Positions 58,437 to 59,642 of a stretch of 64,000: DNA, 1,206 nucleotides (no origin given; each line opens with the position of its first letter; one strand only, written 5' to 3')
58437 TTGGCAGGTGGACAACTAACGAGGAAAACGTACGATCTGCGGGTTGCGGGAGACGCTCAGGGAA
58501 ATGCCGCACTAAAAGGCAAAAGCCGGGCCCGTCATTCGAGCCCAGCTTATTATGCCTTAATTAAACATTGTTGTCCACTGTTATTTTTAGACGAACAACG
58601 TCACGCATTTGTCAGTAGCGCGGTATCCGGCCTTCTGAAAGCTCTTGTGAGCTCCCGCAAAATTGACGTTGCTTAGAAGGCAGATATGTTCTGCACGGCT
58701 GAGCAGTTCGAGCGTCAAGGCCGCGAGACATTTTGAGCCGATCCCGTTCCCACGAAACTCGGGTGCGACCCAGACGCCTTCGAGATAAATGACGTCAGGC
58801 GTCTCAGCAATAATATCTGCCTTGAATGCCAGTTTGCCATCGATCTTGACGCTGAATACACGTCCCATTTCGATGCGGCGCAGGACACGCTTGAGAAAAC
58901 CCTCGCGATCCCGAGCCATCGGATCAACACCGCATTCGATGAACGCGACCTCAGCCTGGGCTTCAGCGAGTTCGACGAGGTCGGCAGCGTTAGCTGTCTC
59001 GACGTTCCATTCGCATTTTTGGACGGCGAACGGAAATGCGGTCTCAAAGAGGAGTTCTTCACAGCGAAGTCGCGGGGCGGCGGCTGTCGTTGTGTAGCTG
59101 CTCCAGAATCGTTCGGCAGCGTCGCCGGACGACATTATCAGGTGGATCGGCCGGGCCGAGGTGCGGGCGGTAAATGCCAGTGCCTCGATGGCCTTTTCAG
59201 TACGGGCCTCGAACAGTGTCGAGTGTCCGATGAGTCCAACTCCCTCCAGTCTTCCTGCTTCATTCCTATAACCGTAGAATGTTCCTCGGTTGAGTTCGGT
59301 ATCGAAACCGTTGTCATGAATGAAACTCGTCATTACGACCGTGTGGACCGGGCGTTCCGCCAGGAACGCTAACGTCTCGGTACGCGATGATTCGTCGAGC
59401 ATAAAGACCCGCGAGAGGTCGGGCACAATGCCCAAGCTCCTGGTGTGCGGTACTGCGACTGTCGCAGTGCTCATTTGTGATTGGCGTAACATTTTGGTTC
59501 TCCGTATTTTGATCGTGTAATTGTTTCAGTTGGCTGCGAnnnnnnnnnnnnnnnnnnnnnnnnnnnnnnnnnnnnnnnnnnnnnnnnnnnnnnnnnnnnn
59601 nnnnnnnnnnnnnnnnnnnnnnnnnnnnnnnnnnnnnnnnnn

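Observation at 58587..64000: Diverged tandem duplication of a two-gene cassette: exported S8 subtilase with a hexapeptide-repeat tail, followed by a cytoplasmic two-domain GNAT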

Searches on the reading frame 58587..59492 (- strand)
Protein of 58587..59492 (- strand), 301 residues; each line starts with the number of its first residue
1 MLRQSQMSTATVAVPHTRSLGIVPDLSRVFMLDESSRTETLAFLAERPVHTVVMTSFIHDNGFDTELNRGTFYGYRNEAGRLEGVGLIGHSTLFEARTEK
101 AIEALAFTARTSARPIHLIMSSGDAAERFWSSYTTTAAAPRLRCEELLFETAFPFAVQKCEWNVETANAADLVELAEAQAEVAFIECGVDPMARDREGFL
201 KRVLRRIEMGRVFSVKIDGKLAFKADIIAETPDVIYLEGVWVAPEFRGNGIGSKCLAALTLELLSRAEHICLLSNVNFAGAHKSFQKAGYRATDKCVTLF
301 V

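Call 5: search_protein_families(library=pfam, proteins=[window:58587-59492:-], max_evalue=0.01)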
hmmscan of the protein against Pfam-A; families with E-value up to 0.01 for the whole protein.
window:58587-59492:- (301 aa): 3 families
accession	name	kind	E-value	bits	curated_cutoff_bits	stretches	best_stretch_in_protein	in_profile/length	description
PF13508.13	Acetyltransf_7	-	1.1e-07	32.6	27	1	212-291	5-83/84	Acetyltransferase (GNAT) domain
PF00583.31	Acetyltransf_1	-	3.9e-07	30.8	20.7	1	213-290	36-116/116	Acetyltransferase (GNAT) family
PF08445.16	FR47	-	6.2e-05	23.3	22.1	1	231-297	18-84/86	FR47-like protein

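Call 6: search_protein_families(library=ncbifam, proteins=[window:58587-59492:-], max_evalue=0.01)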
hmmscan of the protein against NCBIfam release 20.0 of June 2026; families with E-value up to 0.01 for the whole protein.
window:58587-59492:- (301 aa): 4 families
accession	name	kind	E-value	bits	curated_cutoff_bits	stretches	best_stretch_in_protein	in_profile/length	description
NF043067.1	AAC_6p_group_E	equivalog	0.0015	18.4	140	0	230-258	66-94/140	aminoglycoside 6'-N-acetyltransferase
NF000138.1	AAC_6p_Iz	exception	0.0049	17.1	320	1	229-298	74-144/153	aminoglycoside N-acetyltransferase AAC(6')-Iz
NF033374.6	AAC_6p_Id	exception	0.0054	16.8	320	0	231-297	73-140/149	aminoglycoside N-acetyltransferase AAC(6')-Id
NF000110.2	AAC_6p_If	exception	0.0093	16.1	300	0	230-259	68-97/144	aminoglycoside N-acetyltransferase AAC(6')-If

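Call 7: search_solved_structures(query=window:58587-59492:-, max_evalue=1, show_alignments=2)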
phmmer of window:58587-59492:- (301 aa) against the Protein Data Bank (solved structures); distinct sequences matched with E-value up to 1: 10.
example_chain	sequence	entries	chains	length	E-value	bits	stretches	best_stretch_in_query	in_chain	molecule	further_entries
3ec4_A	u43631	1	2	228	1.6e-05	27.8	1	209-294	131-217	Putative Acetyltransferase from the GNAT family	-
2bei_A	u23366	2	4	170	0.013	18.3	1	234-259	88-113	Diamine acetyltransferase 2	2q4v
1u6m_A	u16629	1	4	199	0.037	16.8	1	231-292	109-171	acetyltransferase, GNAT family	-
2ozh_A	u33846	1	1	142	0.14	14.8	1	201-258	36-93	Hypothetical protein XCC2953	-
1s3z_A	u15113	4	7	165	0.35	13.6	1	230-260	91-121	aminoglycoside 6'-N-acetyltransferase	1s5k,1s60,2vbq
12jc_A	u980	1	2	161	0.35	13.6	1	234-264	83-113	Thialysine Acetyltransferase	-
2fe7_A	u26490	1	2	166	0.35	13.6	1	233-264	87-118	probable N-acetyltransferase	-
5c82_A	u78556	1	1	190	0.4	13.4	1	236-291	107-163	Nourseothricin acetyltransferase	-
8heh_A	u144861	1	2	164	0.78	12.4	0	237-275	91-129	GNAT family N-acetyltransferase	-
4e8o_A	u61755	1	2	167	0.93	12.2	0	229-259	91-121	Aac(6')-Ih protein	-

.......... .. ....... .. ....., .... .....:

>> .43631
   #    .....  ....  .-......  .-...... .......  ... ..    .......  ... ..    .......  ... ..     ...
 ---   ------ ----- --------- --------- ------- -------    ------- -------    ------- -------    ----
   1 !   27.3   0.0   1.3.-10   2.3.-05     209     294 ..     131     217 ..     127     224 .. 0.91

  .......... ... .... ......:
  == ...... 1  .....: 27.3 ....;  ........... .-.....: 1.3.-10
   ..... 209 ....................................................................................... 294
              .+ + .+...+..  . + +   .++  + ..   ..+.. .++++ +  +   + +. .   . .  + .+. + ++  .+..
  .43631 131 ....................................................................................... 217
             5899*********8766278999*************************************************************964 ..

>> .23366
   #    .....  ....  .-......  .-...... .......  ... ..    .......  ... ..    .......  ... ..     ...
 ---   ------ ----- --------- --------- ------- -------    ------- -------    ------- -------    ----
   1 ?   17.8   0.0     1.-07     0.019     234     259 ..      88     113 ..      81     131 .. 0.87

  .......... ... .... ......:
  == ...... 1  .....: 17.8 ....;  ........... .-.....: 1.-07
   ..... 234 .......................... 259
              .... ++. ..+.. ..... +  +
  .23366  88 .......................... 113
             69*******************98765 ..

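Call 10: find_homologous_proteins(query=window:58587-59492:-)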
Query window:58587-59492:- (301 aa): 2840 proteins with E <= 0.001 among 6547 candidates; the best 120 are listed.
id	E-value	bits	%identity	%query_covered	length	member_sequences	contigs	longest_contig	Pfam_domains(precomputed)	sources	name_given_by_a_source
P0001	1.2e-189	647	97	100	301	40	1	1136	PF13508.14,PF00583.32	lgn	-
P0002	7.5e-168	575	86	100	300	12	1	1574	PF13508.14,PF00583.32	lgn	-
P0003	5.6e-140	484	77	94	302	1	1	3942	PF13508.14,PF08445.17,PF00583.32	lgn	-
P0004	2.1e-139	482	73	100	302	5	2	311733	PF13508.14,PF00583.32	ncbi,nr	ncbi:MAG: GNAT family N-acetyltransferase [Pyrinomonadaceae bacterium]|nr:GNAT family N-acetyltransf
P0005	8.7e-137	473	75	94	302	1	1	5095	PF13508.14,PF00583.32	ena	-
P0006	1.1e-135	470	75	93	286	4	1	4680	PF13508.14,PF08445.17,PF00583.32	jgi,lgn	-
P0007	3.5e-133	461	74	94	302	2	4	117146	PF13508.14,PF00583.32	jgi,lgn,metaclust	metaclust:\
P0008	1.4e-131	456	72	93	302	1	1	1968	PF13508.14,PF08445.17,PF00583.32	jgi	-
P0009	5.7e-131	454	72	93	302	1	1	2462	PF13508.14,PF00583.32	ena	-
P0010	7.0e-130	451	67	98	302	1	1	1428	PF13508.14,PF00583.32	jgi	-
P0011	3.5e-129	448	68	100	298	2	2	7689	PF13508.14,PF00583.32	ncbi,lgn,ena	-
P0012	3.6e-129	448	71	93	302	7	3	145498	PF13508.14,PF00583.32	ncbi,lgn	-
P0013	1.1e-128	447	71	94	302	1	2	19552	PF13508.14,PF00583.32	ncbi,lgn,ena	-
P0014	1.3e-128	446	69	100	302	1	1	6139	PF13508.14,PF00583.32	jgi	jgi:GNAT superfamily N-acetyltransferase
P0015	3.1e-128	445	71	94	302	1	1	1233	PF13508.14,PF00583.32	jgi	jgi:hypothetical protein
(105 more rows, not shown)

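Call 12: find_related_loci(query=A1, collection=genome_contigs, flank=10000)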
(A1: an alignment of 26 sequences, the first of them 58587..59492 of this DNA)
Query A1 (301 aa) in genome_contigs; peptide patterns used: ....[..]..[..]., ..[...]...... (x = any residue, [..] = any of these).
242 stretches matched a pattern; 194 encode a relative of the query (tblastn E <= 1e-3); the best 80 are kept; 79 distinct loci.
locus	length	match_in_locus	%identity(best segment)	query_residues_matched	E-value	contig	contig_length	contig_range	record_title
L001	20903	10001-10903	97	1-301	0e+0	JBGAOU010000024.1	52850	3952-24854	MAG: Pyrinomonadaceae bacterium isolate MAG_MBR_H10.104 MBRH10-104_opera_contig_2412, whole genome shotgun sequence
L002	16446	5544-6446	92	1-301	0e+0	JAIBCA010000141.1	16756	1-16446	MAG: Pyrinomonadaceae bacterium isolate SSF22 NODE_68998_length_16756_cov_58.250226, whole genome shotgun sequence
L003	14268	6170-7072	98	1-301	0e+0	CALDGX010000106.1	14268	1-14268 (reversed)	MAG TPA_asm: uncultured Chloracidobacterium sp. isolate SRR5576004_bin.87_CONCOCT_v1.1_MAG genome assembly, contig: ERZ7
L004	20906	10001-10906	73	1-301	8e-149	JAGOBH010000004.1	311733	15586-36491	MAG: Pyrinomonadaceae bacterium isolate Go_SlAct_bin_101 Go_SlAct_32_length_311733_cov_12.449443, whole genome shotgun s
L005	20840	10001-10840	71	22-301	4e-136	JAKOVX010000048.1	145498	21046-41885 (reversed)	MAG: Acidobacteriota bacterium isolate JPNG_maxbin.077 k201_278826, whole genome shotgun sequence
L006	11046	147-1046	66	4-301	3e-134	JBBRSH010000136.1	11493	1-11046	MAG: Pyrinomonadales bacterium isolate La2_metabat2.036 La2_metabat2.036_K_1148884L11493_cov_13.0000, whole genome shotg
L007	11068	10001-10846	67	20-301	1e-130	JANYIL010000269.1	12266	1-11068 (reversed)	MAG: Chloracidobacterium sp. isolate GL140_2_metabinner_68 GL140_2_k141_1215462, whole genome shotgun sequence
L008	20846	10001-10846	67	20-301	7e-130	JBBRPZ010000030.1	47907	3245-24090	MAG: Pyrinomonadales bacterium isolate metawrap_la1_109 W_la1_109_k141_613548L_47907_cov_19.0109, whole genome shotgun s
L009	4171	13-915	67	1-301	1e-131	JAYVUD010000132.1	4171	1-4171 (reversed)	MAG: Chloracidobacterium sp. isolate GL74_UP_metabinner_11 GL74_UP_metabinner_11_131, whole genome shotgun sequence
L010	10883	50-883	68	24-301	2e-128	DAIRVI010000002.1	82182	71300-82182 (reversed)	MAG TPA_asm: Pyrinomonadaceae bacterium isolate CTOTU26086 NODE_54_length_82182_cov_10.125610, whole genome shotgun sequ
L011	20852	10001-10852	69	18-301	1e-128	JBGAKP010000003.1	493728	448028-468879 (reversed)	MAG: Pyrinomonadaceae bacterium isolate MAG_AAO_H10.9 AAOH10-9_opera_contig_55, whole genome shotgun sequence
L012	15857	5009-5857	65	19-301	7e-127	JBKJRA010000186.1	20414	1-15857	MAG: Pyrinomonadaceae bacterium isolate ant_bin.518 S1Ck117_6355888_flag_1_multi_9.0000_len_20414, whole genome shotgun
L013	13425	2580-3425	66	20-301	6e-126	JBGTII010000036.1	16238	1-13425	MAG: Pyrinomonadaceae bacterium isolate JTS-RE260 k141_4239017, whole genome shotgun sequence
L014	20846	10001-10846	66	20-301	3e-125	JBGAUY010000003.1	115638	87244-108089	MAG: Pyrinomonadaceae bacterium isolate MAG_MBR_H10.73 MBRH10-73_opera_contig_729, whole genome shotgun sequence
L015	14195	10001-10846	65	20-301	5e-125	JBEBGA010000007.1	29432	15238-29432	MAG: Pyrinomonadaceae bacterium isolate ASF_10 NODE_620_length_29432_cov_3.031909, whole genome shotgun sequence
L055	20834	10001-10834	63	24-301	4e-116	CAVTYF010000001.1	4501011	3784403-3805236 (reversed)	MAG: uncultured Acidobacteriota bacterium isolate MFD04651.bin.2.34 genome assembly, contig: contig_1, whole genome shot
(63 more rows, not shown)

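Call 20: search_protein_families(library=pfam, proteins=[L001:3520-6168:+, L001:2440-3375:+, L001:761-2308:-, L055:133-2235:+, L055:2379-2969:+, L055:3120-4571:+, L055:4856-7012:+, L055:7259-9880:+], max_evalue=0.001)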
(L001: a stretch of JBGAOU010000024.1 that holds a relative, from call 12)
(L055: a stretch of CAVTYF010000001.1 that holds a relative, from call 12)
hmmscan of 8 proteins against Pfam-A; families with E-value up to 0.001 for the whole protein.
L001:3520-6168:+ (882 aa): 2 families
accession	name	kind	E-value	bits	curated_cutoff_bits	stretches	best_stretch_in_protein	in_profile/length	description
PF00082.27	Peptidase_S8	-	5.1e-45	154.4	21.8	1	391-696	1-281/288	Subtilase family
PF00132.30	Hexapep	-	0.00025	21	27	1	828-861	2-35/36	Bacterial transferase hexapeptide (six repeats)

L001:2440-3375:+ (311 aa): 3 families
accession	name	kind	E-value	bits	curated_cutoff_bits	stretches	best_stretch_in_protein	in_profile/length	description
PF00056.29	Ldh_1_N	-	1.3e-43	148.9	27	1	7-145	2-141/141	lactate/malate dehydrogenase, NAD binding domain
PF02866.23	Ldh_1_C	-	1.5e-31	110.2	22.6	1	150-302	3-163/174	lactate/malate dehydrogenase, alpha/beta C-terminal domain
PF03721.20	UDPG_MGDP_dh_N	-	4e-05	23.7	27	1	7-121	2-119/187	UDP-glucose/GDP-mannose dehydrogenase family, NAD binding domain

L001:761-2308:- (515 aa): 2 families
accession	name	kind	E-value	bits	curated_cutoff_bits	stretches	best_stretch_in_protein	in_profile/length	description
PF01979.26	Amidohydro_1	-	2.9e-23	83.1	25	2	411-467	270-331/345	Amidohydrolase family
PF07969.17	Amidohydro_3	-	2.3e-13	50.9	29.7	1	417-459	407-449/472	Amidohydrolase family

L055:133-2235:+ (700 aa): 1 family
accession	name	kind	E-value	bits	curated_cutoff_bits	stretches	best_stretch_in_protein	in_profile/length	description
PF00082.27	Peptidase_S8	-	1.6e-52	179.1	21.8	1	191-517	1-282/288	Subtilase family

L055:2379-2969:+ (196 aa): 0 families

L055:3120-4571:+ (483 aa): 1 family
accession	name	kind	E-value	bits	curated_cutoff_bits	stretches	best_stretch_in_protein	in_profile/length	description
PF00082.27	Peptidase_S8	-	3.8e-44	151.6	21.8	1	7-306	8-282/288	Subtilase family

L055:4856-7012:+ (718 aa): 1 family
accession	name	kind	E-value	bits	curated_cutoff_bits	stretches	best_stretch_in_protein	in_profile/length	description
PF00082.27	Peptidase_S8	-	9.4e-45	153.6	21.8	1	211-530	1-278/288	Subtilase family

L055:7259-9880:+ (873 aa): 2 families
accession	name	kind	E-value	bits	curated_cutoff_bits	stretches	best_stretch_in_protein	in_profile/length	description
PF00082.27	Peptidase_S8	-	3e-44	151.9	21.8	1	380-687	1-279/288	Subtilase family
PF00132.30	Hexapep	-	8.7e-05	22.5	27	1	821-854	2-35/36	Bacterial transferase hexapeptide (six repeats)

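Call 31: search_protein_families(library=ncbifam, proteins=[L001:3607-6168:+], max_evalue=0.00001)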
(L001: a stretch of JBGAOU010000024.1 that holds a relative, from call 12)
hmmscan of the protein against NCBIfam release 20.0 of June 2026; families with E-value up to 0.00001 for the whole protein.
L001:3607-6168:+ (853 aa): 13 families
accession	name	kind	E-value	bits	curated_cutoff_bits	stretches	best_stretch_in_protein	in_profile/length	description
TIGR03921.1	T7SS_mycosin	equivalog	6.6e-29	101.1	278.75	2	361-544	11-189/353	type VII secretion-associated serine protease mycosin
TIGR03346.1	chaperone_ClpB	equivalog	3.5e-17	62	1232.1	1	44-225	147-334/853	ATP-dependent chaperone ClpB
NF042956.1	IteS_antiphage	equivalog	1.5e-16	59.9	900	1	327-659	221-534/747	S8 family anti-phage peptidase IteS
NF049966.1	QH_SP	equivalog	2e-15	56.7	165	1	367-511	2-127/219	subtilisin-like serine protease QhpE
NF008118.0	PRK10865.1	equivalog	2.2e-14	52.4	1417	1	50-226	158-340/857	ATP-dependent chaperone ClpB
TIGR03345.1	VI_ClpV1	equivalog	3.8e-13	48.6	884.95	1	40-176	157-293/852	type VI secretion system ATPase TssH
TIGR03895.1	protease_PatA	subfamily_domain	2.1e-12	46.6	421.05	1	407-556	1-138/606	PatA/PatG family cyanobactin maturation protease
NF033607.0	disagg_AAA_ClpG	exception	4.3e-12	44.8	1900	1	48-225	239-424/932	AAA family protein disaggregase ClpG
TIGR02639.1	ClpA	equivalog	1.1e-11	43.7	993.15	1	47-220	162-341/734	ATP-dependent Clp protease ATP-binding subunit ClpA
NF033606.1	heat_AAA_ClpK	exception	4.4e-10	38.1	1900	1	45-224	257-444/949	heat shock survival AAA family ATPase ClpK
NF033595.1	denti_PrtP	equivalog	5.6e-10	38.5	300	1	579-681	414-503/606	dentilisin complex serine proteinase subunit PrtP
NF040809.1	germ_prot_CspBA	exception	1.4e-09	36.2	1250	1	399-526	716-839/1099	bifunctional germination protease/germinant receptor pseudoprotease CspBA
NF008263.0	PRK11034.1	equivalog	1.8e-09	36.1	1350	1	47-225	163-347/758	ATP-dependent Clp protease ATP-binding subunit ClpA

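Call 32: search_protein_representatives(protein=window:58587-59492:-)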
Query: 301 residues. Proteins with E-value up to 0.001 (for the whole library): 961; up to 1e-10: 378; up to 1e-30: 82. The best 150 are listed.
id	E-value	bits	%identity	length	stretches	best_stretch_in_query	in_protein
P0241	3.2e-117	407.4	42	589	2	13-300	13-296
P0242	3.5e-87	308.9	52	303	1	9-300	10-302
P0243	6.9e-79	281.7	49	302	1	28-301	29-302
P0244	8.9e-68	245.2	46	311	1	29-300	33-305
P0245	5.0e-66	239.5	46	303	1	29-300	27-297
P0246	1.9e-64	234.3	46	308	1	29-300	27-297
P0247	4.9e-64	232.9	54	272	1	19-218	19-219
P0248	4.4e-62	226.6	43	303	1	28-299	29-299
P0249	6.0e-59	216.3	44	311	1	36-298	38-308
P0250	6.9e-59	216.0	63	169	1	120-286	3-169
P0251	3.0e-58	214.0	42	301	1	33-295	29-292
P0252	9.4e-58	212.3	43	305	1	30-300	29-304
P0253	9.5e-58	212.3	42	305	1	33-293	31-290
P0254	2.3e-57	211.0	42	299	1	26-295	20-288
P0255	5.6e-57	209.8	43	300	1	32-300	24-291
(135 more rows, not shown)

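Call 36: find_homologous_proteins(query=A2)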
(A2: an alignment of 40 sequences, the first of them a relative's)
Query A2 (40 sequences) (295 aa, profile of the alignment): 878 proteins with E <= 0.001 among 8000 candidates; the best 120 are listed.
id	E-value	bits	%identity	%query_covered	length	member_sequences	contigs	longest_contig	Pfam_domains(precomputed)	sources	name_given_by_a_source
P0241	8.7e-227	769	46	91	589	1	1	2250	PF13673.14,PF13302.14,PF13508.14,PF08445.17,PF13527.14,PF00583.32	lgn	-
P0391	2.7e-127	442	49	91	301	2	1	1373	PF13673.14,PF13508.14,PF08445.17,PF00583.32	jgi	jgi:uncharacterized protein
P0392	6.3e-127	441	49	91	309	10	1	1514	PF13508.14,PF08445.17,PF00583.32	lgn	-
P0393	1.7e-126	439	50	91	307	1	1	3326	PF13508.14,PF08445.17,PF00583.32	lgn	-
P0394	2.8e-126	439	50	93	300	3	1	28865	PF13673.14,PF13508.14,PF08445.17,PF00583.32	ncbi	-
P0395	1.3e-124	433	47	95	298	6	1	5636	PF13508.14,PF08445.17,PF00583.32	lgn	-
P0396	2.0e-124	433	46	100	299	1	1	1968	PF13508.14,PF08445.17,PF00583.32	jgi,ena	-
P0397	1.2e-123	430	49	92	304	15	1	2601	PF13673.14,PF13508.14,PF08445.17,PF13527.14,PF00583.32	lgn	-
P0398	3.4e-123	429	47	96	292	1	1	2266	PF13673.14,PF13508.14,PF08445.17,PF00583.32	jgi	jgi:predicted GNAT family acetyltransferase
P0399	3.7e-123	429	48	91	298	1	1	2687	PF13673.14,PF13508.14,PF08445.17,PF00583.32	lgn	-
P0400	3.8e-123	428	45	91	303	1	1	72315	PF13673.14,PF13508.14,PF08445.17,PF00583.32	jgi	jgi:ribosomal protein S18 acetylase RimI-like enzyme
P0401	5.5e-123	428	50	96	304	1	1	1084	PF13673.14,PF13508.14,PF08445.17,PF00583.32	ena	-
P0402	9.1e-123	427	45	91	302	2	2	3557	PF13508.14,PF08445.17,PF00583.32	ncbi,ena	-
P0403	1.3e-122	427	49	94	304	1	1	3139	PF13673.14,PF13508.14,PF08445.17,PF13527.14,PF00583.32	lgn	-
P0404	1.4e-122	427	45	96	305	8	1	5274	PF13673.14,PF13508.14,PF08445.17,PF00583.32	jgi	jgi:ribosomal protein S18 acetylase RimI-like enzyme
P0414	6.8e-122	424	48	91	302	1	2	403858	PF13673.14,PF13508.14,PF08445.17,PF00583.32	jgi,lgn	jgi:ribosomal protein S18 acetylase RimI-like enzyme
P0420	1.4e-121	423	43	95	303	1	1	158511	PF13673.14,PF13508.14,PF08445.17,PF00583.32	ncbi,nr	ncbi:MAG TPA: GNAT family N-acetyltransferase [Pyrinomonadaceae bacterium]|nr:GNAT family N-acetyltr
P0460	2.5e-120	419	51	92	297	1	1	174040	PF13673.14,PF13508.14,PF08445.17,PF00583.32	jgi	jgi:predicted GNAT family acetyltransferase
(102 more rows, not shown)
